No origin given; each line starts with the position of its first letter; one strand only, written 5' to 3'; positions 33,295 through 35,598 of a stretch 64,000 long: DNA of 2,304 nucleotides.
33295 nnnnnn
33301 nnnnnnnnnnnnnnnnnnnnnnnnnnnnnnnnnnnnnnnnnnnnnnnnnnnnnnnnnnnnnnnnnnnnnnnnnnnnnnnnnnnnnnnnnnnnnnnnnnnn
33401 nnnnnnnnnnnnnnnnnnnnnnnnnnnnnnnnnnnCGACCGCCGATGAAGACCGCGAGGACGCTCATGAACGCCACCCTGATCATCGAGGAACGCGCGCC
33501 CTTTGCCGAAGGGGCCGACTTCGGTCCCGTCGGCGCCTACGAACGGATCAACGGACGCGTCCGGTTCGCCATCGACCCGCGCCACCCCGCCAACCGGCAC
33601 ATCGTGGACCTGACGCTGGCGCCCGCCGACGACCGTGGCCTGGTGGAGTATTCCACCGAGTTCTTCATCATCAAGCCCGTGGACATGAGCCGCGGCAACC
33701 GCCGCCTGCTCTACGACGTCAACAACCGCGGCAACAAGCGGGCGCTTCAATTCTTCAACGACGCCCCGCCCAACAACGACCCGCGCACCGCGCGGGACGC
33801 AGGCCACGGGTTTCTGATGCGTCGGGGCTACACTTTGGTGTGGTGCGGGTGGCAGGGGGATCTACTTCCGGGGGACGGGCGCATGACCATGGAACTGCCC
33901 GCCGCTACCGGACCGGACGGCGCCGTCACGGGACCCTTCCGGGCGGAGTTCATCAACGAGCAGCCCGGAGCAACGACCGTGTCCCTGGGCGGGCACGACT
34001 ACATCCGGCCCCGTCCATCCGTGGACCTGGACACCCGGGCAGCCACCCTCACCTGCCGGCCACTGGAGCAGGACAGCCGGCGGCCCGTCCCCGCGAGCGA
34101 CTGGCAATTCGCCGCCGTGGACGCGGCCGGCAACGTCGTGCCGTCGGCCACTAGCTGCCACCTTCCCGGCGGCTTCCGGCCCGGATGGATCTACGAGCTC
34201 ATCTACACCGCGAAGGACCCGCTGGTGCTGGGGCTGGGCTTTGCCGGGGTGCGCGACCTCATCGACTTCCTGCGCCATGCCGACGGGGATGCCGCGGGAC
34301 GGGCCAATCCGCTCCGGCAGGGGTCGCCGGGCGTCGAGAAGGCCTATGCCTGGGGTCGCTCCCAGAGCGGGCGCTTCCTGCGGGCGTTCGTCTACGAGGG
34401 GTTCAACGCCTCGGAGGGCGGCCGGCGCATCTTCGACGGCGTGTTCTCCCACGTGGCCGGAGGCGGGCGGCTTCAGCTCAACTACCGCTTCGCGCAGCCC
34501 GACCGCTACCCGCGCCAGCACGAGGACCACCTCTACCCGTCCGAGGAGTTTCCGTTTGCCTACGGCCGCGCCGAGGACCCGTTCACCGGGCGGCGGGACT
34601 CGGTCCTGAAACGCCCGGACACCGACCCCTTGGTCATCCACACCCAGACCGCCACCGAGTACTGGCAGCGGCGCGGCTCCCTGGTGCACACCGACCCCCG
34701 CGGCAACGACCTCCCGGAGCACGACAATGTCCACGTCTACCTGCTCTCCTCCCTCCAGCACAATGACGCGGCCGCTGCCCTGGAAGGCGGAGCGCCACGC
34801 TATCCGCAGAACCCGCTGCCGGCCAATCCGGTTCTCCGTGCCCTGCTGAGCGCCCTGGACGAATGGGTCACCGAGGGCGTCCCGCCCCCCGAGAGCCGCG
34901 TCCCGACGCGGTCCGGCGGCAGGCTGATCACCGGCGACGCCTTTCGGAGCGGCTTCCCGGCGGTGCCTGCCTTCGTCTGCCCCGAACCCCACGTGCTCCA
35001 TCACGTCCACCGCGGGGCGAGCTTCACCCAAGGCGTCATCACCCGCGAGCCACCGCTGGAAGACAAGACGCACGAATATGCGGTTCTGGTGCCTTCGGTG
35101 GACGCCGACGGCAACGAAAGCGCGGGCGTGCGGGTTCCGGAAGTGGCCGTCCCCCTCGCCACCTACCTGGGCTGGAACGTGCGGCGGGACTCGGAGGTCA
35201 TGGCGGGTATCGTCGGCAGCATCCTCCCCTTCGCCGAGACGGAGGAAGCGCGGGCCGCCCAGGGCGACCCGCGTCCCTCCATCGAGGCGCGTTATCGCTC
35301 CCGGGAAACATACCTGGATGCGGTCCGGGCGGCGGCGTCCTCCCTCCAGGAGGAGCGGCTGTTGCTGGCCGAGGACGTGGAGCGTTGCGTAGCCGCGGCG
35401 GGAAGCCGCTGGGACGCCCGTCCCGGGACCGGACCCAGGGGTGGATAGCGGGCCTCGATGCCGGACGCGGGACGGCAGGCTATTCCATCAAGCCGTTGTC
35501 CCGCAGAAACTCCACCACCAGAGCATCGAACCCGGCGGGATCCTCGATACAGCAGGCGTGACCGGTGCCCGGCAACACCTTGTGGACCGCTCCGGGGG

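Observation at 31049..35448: Hercynine synthase EgtD is translationally coupled to an HdrD-like CCG iron-sulfur protein and followed by a 667-aa hydrolase-like protein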

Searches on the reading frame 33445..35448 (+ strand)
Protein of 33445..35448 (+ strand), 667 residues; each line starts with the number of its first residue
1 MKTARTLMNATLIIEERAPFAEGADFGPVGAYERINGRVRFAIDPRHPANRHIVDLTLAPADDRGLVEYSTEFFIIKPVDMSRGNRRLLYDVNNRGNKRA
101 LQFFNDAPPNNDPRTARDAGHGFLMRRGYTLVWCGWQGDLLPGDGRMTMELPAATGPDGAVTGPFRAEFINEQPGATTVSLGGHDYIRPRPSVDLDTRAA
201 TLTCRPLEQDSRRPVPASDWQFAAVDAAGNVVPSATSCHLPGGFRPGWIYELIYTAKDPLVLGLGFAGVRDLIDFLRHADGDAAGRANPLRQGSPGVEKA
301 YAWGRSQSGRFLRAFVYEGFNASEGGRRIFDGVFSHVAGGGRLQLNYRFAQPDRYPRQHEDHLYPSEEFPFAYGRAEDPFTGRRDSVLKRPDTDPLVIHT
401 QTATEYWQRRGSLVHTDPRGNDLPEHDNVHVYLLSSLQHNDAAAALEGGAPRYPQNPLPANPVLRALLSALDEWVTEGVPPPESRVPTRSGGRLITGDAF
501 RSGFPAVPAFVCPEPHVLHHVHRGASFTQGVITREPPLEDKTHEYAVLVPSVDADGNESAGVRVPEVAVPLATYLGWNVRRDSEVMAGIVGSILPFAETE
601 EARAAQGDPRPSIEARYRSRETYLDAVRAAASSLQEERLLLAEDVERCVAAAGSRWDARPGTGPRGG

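Call 7: search_protein_families(library=pfam, proteins=[window:33445-35448:+], max_evalue=0.01)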
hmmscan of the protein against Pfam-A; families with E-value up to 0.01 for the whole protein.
window:33445-35448:+ (667 aa): 1 family
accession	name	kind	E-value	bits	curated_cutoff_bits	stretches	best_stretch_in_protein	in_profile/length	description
PF20091.5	Abhydrolase_10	-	2.1e-42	146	23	1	265-649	145-428/429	Alpha/beta hydrolase domain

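Call 8: search_protein_families(library=ncbifam, proteins=[window:33445-35448:+], max_evalue=0.01)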
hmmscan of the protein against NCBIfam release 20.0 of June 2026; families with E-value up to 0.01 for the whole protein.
window:33445-35448:+ (667 aa): 0 families

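Call 40: search_solved_structures(query=window:33445-35448:+, show_alignments=1, max_evalue=1)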
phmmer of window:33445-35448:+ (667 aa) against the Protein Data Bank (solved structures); distinct sequences matched with E-value up to 1: 0.

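Call 52: find_homologous_proteins(query=window:33445-35448:+, max_evalue=1e-10)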
Query window:33445-35448:+ (667 aa): 4981 proteins with E <= 1e-10 among 8000 candidates; the best 120 are listed.
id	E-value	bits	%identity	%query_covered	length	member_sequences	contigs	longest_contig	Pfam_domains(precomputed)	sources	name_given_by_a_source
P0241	0.0e+0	1444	95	99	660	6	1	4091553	PF20091.6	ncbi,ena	-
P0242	0.0e+0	1373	91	98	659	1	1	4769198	PF20091.6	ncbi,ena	-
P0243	0.0e+0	1371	89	99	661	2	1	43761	PF20091.6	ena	-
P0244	0.0e+0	1363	90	98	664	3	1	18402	PF20091.6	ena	-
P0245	0.0e+0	1362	89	99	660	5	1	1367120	PF20091.6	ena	-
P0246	0.0e+0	1359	88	99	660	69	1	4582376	PF20091.6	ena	-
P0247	0.0e+0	1359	90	98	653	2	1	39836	PF20091.6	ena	-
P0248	0.0e+0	1352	89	98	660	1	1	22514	PF20091.6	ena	-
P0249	0.0e+0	1351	89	98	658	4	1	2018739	PF20091.6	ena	-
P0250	0.0e+0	1350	89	98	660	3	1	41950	PF20091.6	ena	-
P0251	0.0e+0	1339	87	98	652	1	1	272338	PF20091.6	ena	-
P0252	0.0e+0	1321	86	98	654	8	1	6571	PF20091.6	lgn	-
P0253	0.0e+0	1299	85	98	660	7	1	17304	PF20091.6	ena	-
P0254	0.0e+0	1292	84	99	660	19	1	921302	PF20091.6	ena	-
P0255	0.0e+0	1272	84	98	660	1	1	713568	PF20091.6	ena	-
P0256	0.0e+0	1271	83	98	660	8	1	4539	PF20091.6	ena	-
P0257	0.0e+0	1270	83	98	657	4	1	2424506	PF20091.6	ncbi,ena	-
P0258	0.0e+0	1267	83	98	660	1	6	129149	PF20091.6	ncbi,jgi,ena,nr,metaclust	ncbi:MAG: alpha/beta hydrolase domain-containing protein [Deltaproteobacteria bacterium]|nr:alpha/be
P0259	0.0e+0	1250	82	98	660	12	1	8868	PF20091.6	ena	-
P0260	0.0e+0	1243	80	99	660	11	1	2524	PF20091.6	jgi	-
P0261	0.0e+0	1239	81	98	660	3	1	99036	PF20091.6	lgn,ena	-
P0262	0.0e+0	1223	80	98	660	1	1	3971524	PF20091.6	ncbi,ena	-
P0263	0.0e+0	1221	80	98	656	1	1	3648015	PF20091.6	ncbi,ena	-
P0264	0.0e+0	1175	76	99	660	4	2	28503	PF20091.6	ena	-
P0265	0.0e+0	1113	75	98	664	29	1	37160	PF20091.6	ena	-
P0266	0.0e+0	1107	74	97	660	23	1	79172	PF20091.6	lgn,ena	-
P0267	3.5e-293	992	83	77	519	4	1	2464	PF20091.6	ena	-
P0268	2.4e-288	976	90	69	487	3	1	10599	PF20091.6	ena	-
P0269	2.7e-273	927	63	97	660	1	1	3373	PF20091.6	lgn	-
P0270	2.0e-270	917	62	97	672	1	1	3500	PF20091.6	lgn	-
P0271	8.3e-268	909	61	98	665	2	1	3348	PF20091.6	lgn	-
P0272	6.3e-259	879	61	96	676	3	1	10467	PF20091.6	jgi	jgi:hypothetical protein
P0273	2.0e-253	861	95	58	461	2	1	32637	PF20091.6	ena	-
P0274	1.5e-252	858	59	96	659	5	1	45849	PF20091.6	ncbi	-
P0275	1.8e-250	851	60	96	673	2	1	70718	PF20091.6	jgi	jgi:hypothetical protein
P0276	2.8e-250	851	58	96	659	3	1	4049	PF20091.6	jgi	jgi:Alpha/beta hydrolase domain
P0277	4.3e-250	850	57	98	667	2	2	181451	PF20091.6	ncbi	-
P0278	1.4e-249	848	59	96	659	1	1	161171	PF20091.6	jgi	jgi:hypothetical protein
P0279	2.7e-249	847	59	96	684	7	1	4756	PF20091.6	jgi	jgi:hypothetical protein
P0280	1.3e-248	845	59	96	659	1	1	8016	PF20091.6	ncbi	ncbi:MAG: alpha/beta hydrolase domain-containing protein [Dehalococcoidia bacterium]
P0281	2.1e-248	845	58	97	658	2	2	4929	PF20091.6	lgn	-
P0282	3.0e-248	844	60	96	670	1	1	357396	PF20091.6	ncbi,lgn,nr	ncbi:MAG: hypothetical protein KatS3mg131_2167 [Candidatus Tectimicrobiota bacterium]|nr:MAG: hypoth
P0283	3.4e-248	844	59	96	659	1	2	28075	PF20091.6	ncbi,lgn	ncbi:MAG: alpha/beta hydrolase domain-containing protein [Candidatus Entotheonellia bacterium]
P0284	4.8e-248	843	58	96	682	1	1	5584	PF20091.6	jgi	jgi:hypothetical protein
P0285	1.0e-247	842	58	96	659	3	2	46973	PF20091.6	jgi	-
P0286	1.3e-247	842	58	97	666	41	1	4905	PF20091.6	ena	-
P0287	1.5e-247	842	58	96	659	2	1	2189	PF20091.6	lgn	-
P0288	3.5e-247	840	58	96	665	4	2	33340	PF20091.6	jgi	jgi:Alpha/beta hydrolase domain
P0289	5.2e-247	840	59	96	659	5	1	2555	PF20091.6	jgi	jgi:hypothetical protein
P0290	5.3e-247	840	58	97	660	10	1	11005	PF20091.6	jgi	jgi:Alpha/beta hydrolase domain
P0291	1.4e-246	838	57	96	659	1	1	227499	PF20091.6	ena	-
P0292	1.7e-246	838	58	96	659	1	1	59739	PF20091.6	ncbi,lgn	ncbi:MAG: alpha/beta hydrolase domain-containing protein [Candidatus Binatia bacterium]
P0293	1.8e-246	838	59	96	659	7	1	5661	PF20091.6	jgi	jgi:Alpha/beta hydrolase domain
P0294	2.3e-246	838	58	96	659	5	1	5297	PF20091.6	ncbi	-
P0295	2.6e-246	838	57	96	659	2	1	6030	PF20091.6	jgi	jgi:hypothetical protein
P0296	4.1e-246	837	60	96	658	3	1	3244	PF20091.6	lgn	-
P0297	6.5e-246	836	57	97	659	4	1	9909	PF20091.6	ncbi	-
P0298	8.6e-246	836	59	96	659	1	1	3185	PF20091.6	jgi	jgi:Alpha/beta hydrolase domain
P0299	2.3e-245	834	59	96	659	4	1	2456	PF20091.6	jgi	jgi:Alpha/beta hydrolase domain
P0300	2.4e-245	834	60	96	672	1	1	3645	PF20091.6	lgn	-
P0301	2.6e-245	834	59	96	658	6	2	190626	PF20091.6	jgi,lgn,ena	-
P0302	3.1e-245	834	57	98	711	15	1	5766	PF20091.6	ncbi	-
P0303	5.0e-245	833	59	96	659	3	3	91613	PF20091.6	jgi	jgi:alpha/beta hydrolase family protein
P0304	6.1e-245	833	57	97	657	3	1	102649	PF20091.6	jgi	jgi:hypothetical protein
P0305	1.3e-244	832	59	96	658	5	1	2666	PF20091.6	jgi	jgi:hypothetical protein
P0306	1.4e-244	832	57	97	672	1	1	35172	PF20091.6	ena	-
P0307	1.6e-244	832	58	96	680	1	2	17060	PF20091.6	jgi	jgi:hypothetical protein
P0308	3.2e-244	831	58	96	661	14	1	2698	PF20091.6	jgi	jgi:Alpha/beta hydrolase domain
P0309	3.6e-244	831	58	96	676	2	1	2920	PF20091.6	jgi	jgi:hypothetical protein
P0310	9.9e-244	829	58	96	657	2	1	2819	PF20091.6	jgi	jgi:Alpha/beta hydrolase domain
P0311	2.1e-243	828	58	98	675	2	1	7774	PF20091.6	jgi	jgi:hypothetical protein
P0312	5.9e-243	826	57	96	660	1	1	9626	PF20091.6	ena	-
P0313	7.6e-243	826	58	96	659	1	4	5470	PF20091.6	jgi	jgi:hypothetical protein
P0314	7.7e-243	826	58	96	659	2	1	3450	PF20091.6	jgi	jgi:Alpha/beta hydrolase domain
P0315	9.8e-243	826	59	96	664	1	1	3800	PF20091.6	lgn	-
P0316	1.4e-242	825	57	96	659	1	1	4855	PF20091.6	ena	-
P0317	1.8e-242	825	58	96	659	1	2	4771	PF20091.6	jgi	jgi:Alpha/beta hydrolase domain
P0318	2.5e-242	824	58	96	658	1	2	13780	PF20091.6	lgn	-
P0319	5.0e-242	823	56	97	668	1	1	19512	PF20091.6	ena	-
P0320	1.5e-241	822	58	96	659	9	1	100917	PF20091.6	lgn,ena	-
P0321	2.2e-241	821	57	96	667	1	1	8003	PF20091.6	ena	-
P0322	2.8e-241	821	58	95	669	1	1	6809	PF20091.6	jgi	jgi:hypothetical protein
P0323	3.1e-241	821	57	96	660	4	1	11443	PF20091.6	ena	-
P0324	1.5e-240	819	56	97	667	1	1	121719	PF20091.6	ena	-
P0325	1.8e-240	818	58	95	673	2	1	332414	PF20091.6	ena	-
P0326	1.9e-240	818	57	96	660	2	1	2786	PF20091.6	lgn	-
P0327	2.1e-240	818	58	97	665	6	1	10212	PF20091.6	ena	-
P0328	4.8e-240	817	58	96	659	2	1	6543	PF20091.6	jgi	jgi:hypothetical protein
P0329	5.3e-240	817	56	97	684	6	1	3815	PF20091.6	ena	-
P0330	1.3e-239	815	58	96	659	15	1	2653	PF20091.6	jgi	jgi:Alpha/beta hydrolase domain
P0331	4.9e-239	814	55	96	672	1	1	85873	PF20091.6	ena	-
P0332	6.2e-239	813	57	97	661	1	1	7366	PF20091.6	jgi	jgi:hypothetical protein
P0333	6.5e-239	813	57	96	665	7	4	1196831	PF20091.6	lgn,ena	-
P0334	6.9e-239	813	56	98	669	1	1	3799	PF20091.6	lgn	-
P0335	1.8e-238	812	56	96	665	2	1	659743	PF20091.6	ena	-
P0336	2.5e-238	811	54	97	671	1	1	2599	PF20091.6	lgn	-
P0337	3.0e-238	811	57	96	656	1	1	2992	PF20091.6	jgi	jgi:hypothetical protein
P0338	5.6e-238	810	56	96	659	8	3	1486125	PF20091.6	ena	-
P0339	9.4e-238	809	55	96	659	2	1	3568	PF20091.6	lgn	-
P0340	1.0e-237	809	55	96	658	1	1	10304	PF20091.6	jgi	jgi:hypothetical protein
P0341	1.0e-237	809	57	96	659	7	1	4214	PF20091.6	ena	-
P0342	1.1e-237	809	56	96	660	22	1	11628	PF20091.6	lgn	-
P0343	1.6e-237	809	57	96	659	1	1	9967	PF20091.6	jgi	jgi:hypothetical protein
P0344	1.8e-237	808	57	96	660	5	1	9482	PF20091.6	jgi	jgi:Alpha/beta hydrolase domain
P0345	5.0e-237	807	56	96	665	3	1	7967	PF20091.6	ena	-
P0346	1.2e-236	806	57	97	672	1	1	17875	PF20091.6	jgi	-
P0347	1.2e-236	806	56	97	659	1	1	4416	PF20091.6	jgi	jgi:hypothetical protein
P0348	1.6e-236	805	56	96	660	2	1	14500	PF20091.6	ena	-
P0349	2.1e-236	805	55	96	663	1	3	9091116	PF20091.6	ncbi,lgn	-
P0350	2.2e-236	805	57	96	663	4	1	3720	PF20091.6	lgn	-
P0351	3.2e-236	804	56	95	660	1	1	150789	PF20091.6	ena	-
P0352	4.7e-236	804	56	97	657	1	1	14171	PF20091.6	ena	-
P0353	5.8e-236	803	55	96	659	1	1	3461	PF20091.6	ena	-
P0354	6.7e-236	803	56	96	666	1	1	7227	PF20091.6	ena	-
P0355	9.8e-236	803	57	96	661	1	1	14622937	PF20091.6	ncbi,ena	-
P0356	1.2e-235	802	56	96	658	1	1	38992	PF20091.6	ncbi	-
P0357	1.5e-235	802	57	96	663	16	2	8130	PF20091.6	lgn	-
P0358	1.6e-235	802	56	96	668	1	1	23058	PF20091.6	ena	-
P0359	1.7e-235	802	56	96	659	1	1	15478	PF20091.6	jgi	jgi:Alpha/beta hydrolase domain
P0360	5.3e-235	800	54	96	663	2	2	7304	PF20091.6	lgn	-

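Call 53: find_encoding_contigs(protein=P0292, flank=6000, max_places=1)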
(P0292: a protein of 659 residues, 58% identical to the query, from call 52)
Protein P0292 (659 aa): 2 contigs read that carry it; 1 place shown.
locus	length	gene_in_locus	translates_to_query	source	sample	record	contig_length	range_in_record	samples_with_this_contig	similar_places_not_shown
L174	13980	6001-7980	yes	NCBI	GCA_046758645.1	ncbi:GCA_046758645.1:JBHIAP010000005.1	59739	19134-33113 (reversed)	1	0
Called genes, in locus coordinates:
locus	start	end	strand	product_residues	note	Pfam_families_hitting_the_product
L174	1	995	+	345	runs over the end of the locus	PF10017:Methyltransf_33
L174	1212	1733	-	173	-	-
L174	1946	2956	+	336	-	PF00586:AIRS, PF02769:AIRS_C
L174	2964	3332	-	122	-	PF00903:Glyoxalase, PF13669:Glyoxalase_4 (weak), PF18029:Glyoxalase_6 (weak)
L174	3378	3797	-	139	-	-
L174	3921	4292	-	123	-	-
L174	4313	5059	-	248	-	PF13441:Gly-zipper_YMGG, PF00691:OmpA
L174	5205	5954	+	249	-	PF01975:SurE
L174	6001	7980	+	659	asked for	PF20091:Abhydrolase_10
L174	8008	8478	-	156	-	-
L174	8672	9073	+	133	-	PF01479:S4, PF28601:HSP15_C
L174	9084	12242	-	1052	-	PF00873:ACR_tran, PF03176:MMPL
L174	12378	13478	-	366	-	PF25917:BSH_RND (weak), PF25881:HH_YBHG, PF25954:Beta-barrel_RND_2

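Call 54: find_encoding_contigs(protein=P0282, flank=6000, max_places=1)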
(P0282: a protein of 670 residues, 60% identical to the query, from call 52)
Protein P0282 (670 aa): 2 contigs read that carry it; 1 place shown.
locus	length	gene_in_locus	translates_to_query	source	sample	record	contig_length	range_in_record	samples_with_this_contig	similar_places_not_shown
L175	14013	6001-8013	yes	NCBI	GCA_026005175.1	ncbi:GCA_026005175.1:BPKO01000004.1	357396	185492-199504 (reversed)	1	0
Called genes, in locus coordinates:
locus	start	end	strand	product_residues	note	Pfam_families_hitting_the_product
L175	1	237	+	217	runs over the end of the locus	PF01025:GrpE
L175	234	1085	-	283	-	PF05013:FGase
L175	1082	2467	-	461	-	PF09861:Lar_N, PF21113:LarA_C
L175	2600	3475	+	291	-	PF01430:HSP33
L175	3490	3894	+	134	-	PF03100:CcmE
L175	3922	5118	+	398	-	-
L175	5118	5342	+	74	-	-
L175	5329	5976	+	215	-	PF08450:SGL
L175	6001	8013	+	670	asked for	PF20091:Abhydrolase_10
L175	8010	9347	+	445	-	PF00202:Aminotran_3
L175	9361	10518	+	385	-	PF01717:Meth_synt_2 (faint)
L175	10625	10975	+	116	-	-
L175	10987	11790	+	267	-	PF03437:BtpA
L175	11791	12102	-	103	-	PF02627:CMD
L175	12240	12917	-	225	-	PF00005:ABC_tran, PF13304:AAA_21 (weak)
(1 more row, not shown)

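Call 69: search_protein_families(library=ncbifam, proteins=[L174:1946-2956:+], max_evalue=0.00001)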
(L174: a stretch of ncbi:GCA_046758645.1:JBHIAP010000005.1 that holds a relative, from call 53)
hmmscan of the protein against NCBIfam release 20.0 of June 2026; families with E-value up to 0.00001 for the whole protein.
L174:1946-2956:+ (336 aa): 15 families
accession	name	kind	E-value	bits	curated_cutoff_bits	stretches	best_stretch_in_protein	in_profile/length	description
TIGR02124.1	hypE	equivalog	4.5e-34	117.9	251.6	1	34-318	33-314/332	hydrogenase expression/formation protein HypE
TIGR01379.1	thiL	equivalog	7.3e-29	100.8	184.15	1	32-315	22-303/320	thiamine-phosphate kinase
TIGR00476.1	selD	equivalog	4.4e-27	95.1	125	1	7-262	14-263/311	selenide, water dikinase SelD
NF002098.0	PRK00943.1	equivalog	5.2e-23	81.5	299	1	8-261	21-266/347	selenide, water dikinase SelD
NF004353.0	PRK05731.2-2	equivalog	1.7e-20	73.3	301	1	32-313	17-284/311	thiamine-phosphate kinase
NF010705.0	PRK14105.1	equivalog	2.1e-19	69.6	291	1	7-313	20-334/345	selenide, water dikinase SelD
NF004351.0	PRK05731.1-4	equivalog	6.9e-19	68.1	324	1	19-275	25-272/321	thiamine-phosphate kinase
TIGR03267.1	methan_mark_2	hypoth_equivalog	6.4e-16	58.3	365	1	9-320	20-309/323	methanogenesis marker 2 protein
TIGR04049.1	AIR_rel_sll0787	hypoth_equivalog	3.3e-15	56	321.3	1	32-322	41-309/318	sll0787 family AIR synthase-like protein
NF004350.0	PRK05731.1-1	equivalog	1.9e-14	53.3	441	1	24-316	18-307/325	thiamine-phosphate kinase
TIGR00878.1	purM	equivalog_domain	4e-11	42.7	236.35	1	59-260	74-283/332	phosphoribosylformylglycinamidine cyclo-ligase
NF002290.1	PRK01213.1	equivalog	9e-11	40.7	648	0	73-162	100-192/723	phosphoribosylformylglycinamidine synthase subunit PurL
NF004354.0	PRK05731.2-3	equivalog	1.3e-10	41.2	204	1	58-198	45-180/273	thiamine-phosphate kinase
TIGR01736.1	FGAM_synth_II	equivalog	1.5e-08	33.4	525.75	1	19-325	44-350/718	phosphoribosylformylglycinamidine synthase subunit PurL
TIGR04050.1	MSMEG_0567_Cter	hypoth_equivalog_domain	1.6e-08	34.3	312.2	1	61-166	62-158/296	MSMEG_0567/sll0787 family protein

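Call 74: predict_structure(alignment_id=A1)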
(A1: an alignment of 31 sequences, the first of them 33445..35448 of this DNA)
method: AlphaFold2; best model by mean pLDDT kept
length: 667 residues; sequences in the alignment: 31
mean_pLDDT: 80.2   pTM: 0.85
mean pLDDT of the five models: 80.2, 77.5, 74.5, 73.0, 66.0
residues with pLDDT >= 90: 270; 70-90: 246; 50-70: 88; < 50: 63
segments of 3 or more residues with pLDDT < 50: 1-6, 138-144, 306-308, 338-348, 359-371, 386-389, 410-413, 444-450, 662-667
pLDDT, mean of each block of 10 residues (from residue 1): 50 95 95 95 89 86 92 93 95 70 87 90 96 70 59 84 83 83 66 91 82 94 93 95 87 88 86 93 92 88 68 73 86 69 42 63 40 66 58 76 60 62 81 80 47 73 94 95 89 87 83 69 74 77 80 90 92 79 55 88 93 95 97 96 93 88 35
secondary structure, 60 per line:
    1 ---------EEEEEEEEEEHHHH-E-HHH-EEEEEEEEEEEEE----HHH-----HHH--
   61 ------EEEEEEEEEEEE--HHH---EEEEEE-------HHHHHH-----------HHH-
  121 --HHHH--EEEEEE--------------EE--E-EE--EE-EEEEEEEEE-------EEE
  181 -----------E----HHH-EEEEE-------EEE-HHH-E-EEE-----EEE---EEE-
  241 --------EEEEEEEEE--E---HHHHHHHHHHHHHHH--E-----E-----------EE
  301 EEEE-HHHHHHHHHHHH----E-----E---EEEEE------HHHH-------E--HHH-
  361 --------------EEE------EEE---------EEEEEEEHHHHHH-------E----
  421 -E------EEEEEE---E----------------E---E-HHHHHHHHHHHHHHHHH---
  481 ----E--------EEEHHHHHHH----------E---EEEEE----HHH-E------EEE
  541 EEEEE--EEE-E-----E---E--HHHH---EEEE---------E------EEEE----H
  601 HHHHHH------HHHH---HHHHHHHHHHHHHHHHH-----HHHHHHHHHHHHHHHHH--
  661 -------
elements in order (helices of 4 or more, strands of 3 or more residues): E10-19 H20-23 E31-43 E67-78 E87-92 H100-105 H123-126 E129-134 E162-170 E178-180 E201-205 E213-215 E223-225 E231-233 E237-239 E249-257 H264-278 E299-304 H306-317 E332-336 H343-346 E375-377 E384-386 E396-402 H403-408 E429-434 H461-477 E494-496 H497-503 E518-522 E538-545 E548-550 H565-568 E572-575 E592-595 H600-606 H613-616 H620-636 H642-658
